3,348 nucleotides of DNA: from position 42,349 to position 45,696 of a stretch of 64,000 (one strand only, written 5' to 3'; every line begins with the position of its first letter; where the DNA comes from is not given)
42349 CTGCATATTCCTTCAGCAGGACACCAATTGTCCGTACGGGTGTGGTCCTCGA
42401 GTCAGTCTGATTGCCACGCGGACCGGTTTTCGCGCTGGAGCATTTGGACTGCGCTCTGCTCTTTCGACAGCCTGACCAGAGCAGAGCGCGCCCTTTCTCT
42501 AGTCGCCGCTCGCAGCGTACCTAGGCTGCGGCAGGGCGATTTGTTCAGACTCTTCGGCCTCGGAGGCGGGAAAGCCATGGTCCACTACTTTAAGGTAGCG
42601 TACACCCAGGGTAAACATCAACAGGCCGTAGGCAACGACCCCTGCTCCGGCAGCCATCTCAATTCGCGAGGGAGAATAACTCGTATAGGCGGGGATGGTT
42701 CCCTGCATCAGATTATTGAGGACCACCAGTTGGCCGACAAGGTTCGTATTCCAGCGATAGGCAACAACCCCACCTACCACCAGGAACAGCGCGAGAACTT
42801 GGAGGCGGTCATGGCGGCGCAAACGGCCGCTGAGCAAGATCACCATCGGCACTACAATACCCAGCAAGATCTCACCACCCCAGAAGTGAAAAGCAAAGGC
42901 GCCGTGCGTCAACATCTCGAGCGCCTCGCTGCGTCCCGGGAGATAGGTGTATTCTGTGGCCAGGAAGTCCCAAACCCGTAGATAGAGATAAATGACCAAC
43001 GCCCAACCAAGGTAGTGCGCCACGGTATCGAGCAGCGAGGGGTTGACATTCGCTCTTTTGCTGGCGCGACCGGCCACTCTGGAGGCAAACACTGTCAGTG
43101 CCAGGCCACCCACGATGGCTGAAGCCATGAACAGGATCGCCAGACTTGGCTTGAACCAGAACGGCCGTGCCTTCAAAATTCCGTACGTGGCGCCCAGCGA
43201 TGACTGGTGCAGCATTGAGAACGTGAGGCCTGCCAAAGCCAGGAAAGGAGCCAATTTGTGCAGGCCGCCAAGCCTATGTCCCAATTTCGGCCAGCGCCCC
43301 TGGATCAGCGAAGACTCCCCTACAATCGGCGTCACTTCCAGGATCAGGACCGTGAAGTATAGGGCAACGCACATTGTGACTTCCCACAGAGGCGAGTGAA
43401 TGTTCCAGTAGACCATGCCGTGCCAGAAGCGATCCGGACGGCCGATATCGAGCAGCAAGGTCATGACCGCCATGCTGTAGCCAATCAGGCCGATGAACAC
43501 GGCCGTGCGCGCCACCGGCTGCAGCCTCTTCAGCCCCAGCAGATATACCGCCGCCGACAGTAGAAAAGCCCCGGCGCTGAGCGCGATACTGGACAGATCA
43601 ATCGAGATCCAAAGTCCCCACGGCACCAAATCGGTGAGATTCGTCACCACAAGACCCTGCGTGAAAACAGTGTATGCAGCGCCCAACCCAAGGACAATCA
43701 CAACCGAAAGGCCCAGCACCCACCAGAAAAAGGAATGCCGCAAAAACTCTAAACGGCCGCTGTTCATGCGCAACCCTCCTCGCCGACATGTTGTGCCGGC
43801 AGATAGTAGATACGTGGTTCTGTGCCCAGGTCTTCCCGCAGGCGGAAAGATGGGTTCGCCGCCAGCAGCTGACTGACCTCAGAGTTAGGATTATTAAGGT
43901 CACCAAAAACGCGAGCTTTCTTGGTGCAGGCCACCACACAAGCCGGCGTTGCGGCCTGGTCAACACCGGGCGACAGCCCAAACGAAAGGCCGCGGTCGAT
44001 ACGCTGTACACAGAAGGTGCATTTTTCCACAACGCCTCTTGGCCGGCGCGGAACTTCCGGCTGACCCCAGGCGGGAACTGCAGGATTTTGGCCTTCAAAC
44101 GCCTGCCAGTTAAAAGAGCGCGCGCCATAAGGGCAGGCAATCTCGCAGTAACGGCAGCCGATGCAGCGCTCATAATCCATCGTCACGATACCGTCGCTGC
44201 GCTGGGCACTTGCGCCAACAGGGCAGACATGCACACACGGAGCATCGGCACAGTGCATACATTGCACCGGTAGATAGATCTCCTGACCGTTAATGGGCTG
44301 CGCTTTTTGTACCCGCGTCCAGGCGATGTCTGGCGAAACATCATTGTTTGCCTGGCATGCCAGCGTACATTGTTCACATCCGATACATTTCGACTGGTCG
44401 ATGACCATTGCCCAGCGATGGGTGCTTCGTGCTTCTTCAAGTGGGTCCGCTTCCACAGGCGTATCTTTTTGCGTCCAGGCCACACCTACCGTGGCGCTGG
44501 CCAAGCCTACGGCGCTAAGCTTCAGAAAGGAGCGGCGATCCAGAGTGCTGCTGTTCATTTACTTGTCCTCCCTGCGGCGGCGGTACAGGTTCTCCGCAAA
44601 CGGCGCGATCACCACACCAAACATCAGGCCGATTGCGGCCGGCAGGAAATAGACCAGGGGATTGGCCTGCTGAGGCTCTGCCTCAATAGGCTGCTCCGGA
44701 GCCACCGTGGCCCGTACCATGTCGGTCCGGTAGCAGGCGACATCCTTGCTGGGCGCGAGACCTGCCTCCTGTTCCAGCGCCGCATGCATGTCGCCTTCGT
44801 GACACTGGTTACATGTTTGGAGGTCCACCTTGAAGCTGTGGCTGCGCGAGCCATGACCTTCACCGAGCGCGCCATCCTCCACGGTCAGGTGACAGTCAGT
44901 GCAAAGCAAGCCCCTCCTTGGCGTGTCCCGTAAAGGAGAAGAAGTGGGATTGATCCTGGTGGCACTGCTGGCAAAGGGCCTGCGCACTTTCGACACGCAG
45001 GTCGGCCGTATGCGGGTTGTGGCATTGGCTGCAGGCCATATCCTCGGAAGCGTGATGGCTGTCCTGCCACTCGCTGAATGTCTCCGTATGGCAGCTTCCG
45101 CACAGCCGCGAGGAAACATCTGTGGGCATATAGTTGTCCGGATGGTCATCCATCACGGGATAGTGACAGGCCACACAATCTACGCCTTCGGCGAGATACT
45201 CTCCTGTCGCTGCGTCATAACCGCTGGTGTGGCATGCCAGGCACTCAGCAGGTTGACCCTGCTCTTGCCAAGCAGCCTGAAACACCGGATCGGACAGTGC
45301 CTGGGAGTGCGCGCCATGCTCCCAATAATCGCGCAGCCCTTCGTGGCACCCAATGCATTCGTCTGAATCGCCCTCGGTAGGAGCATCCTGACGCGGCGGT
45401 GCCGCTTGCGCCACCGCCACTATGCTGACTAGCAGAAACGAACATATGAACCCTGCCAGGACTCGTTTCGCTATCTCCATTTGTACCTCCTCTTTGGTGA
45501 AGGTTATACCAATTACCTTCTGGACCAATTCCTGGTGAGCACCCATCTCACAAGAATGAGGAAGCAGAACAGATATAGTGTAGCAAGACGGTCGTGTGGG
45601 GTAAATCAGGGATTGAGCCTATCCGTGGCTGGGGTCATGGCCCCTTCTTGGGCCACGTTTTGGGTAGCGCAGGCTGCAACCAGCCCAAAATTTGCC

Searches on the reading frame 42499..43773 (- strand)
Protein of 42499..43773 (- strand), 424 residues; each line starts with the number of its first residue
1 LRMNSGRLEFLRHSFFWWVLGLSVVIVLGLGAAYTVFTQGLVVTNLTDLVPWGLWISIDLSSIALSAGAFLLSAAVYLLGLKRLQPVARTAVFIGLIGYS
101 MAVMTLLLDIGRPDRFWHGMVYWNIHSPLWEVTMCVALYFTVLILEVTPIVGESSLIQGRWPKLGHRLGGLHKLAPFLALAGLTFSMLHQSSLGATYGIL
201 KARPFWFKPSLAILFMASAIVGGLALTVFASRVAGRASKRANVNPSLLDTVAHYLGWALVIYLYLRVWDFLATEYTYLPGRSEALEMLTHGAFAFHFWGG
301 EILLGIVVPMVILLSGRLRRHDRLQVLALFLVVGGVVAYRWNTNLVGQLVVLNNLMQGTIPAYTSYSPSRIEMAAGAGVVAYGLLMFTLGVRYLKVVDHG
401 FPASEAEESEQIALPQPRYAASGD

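Call 30: search_protein_families(library=pfam, proteins=[window:42499-43773:-], max_evalue=0.01)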
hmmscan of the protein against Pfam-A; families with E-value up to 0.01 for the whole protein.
window:42499-43773:- (424 aa): 1 family
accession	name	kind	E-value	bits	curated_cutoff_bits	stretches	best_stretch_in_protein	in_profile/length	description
PF03916.19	NrfD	-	4.5e-33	115.6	25.8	1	43-350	2-311/313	Polysulphide reductase, NrfD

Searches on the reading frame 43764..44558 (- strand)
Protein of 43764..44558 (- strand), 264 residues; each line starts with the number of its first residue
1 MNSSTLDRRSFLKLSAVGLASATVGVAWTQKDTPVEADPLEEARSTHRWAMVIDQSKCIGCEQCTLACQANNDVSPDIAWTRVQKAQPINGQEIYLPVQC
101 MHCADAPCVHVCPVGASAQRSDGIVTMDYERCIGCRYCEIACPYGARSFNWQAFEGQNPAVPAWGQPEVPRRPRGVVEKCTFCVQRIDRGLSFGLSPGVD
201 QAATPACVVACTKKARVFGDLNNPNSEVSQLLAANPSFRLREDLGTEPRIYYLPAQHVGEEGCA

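Call 30: search_protein_families(library=pfam, proteins=[window:43764-44558:-], max_evalue=0.01)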
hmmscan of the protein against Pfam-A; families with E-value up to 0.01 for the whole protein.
window:43764-44558:- (264 aa): 14 families
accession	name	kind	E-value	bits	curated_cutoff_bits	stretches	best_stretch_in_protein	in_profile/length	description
PF13247.11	Fer4_11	-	9.6e-16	58.3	26.2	1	94-153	4-65/100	4Fe-4S dicluster domain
PF12838.12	Fer4_7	-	9.3e-13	48.9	27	3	57-116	1-52/52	4Fe-4S dicluster domain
PF00037.32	Fer4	-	3.6e-11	42.8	21.1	2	126-147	2-23/24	4Fe-4S binding domain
PF12797.12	Fer4_2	-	2.7e-10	39.9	24.5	2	124-144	2-22/22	4Fe-4S binding domain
PF13187.11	Fer4_9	-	3.2e-10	40.3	27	2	57-116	1-51/52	4Fe-4S dicluster domain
PF12837.12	Fer4_6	-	3.5e-10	39.8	25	2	124-146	1-23/24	4Fe-4S binding domain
PF13237.11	Fer4_10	-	1.9e-08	34.5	25.5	2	97-143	6-53/53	4Fe-4S dicluster domain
PF25160.1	LdpA_Fe-S-bd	-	3.7e-05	23.9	27.6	1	105-145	6-41/49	LdpA Fe-S cluster-binding domain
PF13183.11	Fer4_8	-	0.00024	22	27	0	56-115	3-67/68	4Fe-4S dicluster domain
PF14697.11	Fer4_21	-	0.00036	21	35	1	52-114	2-53/59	4Fe-4S dicluster domain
PF12798.12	Fer4_3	-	0.0013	19.9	27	0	132-146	1-15/15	4Fe-4S binding domain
PF12800.12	Fer4_4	-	0.0014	19.2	24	1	130-145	2-17/17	4Fe-4S binding domain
PF10518.14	TAT_signal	-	0.0016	18.8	22.7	1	6-25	2-21/21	TAT (twin-arginine translocation) pathway signal sequence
PF13534.11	Fer4_17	-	0.0045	17.9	22.2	0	128-145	42-59/61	4Fe-4S dicluster domain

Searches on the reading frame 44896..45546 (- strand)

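Call 30: search_protein_families(library=pfam, proteins=[window:44896-45546:-], max_evalue=0.01)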
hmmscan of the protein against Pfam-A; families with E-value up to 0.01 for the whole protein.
window:44896-45546:- (216 aa): 6 families
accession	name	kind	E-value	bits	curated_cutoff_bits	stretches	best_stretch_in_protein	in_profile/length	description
PF09699.15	Paired_CXXCH_1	-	1.4e-10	41.1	20.6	2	164-200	1-40/41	Doubled CXXCH motif (Paired_CXXCH_1)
PF14522.11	Cytochrome_C7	-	2e-09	37.6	24.8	2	119-177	10-67/67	Cytochrome c7 and related cytochrome c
PF13435.11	Cytochrome_C554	-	1.2e-08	36.2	20.8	1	64-128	2-83/84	Cytochrome c554 and c-prime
PF14537.11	Cytochrom_c3_2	-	3.2e-07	31.2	25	2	119-197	4-79/79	Cytochrome c3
PF22113.1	Mtrc-MtrF_II-IV_dom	-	7.5e-06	26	30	1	56-113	115-170/176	Outer membrane cytochrome MtrC/MtrF-like, domains II/IV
PF02085.21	Cytochrom_CIII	-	0.0013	19.5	22.9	0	122-196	31-101/101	Class III cytochrome C family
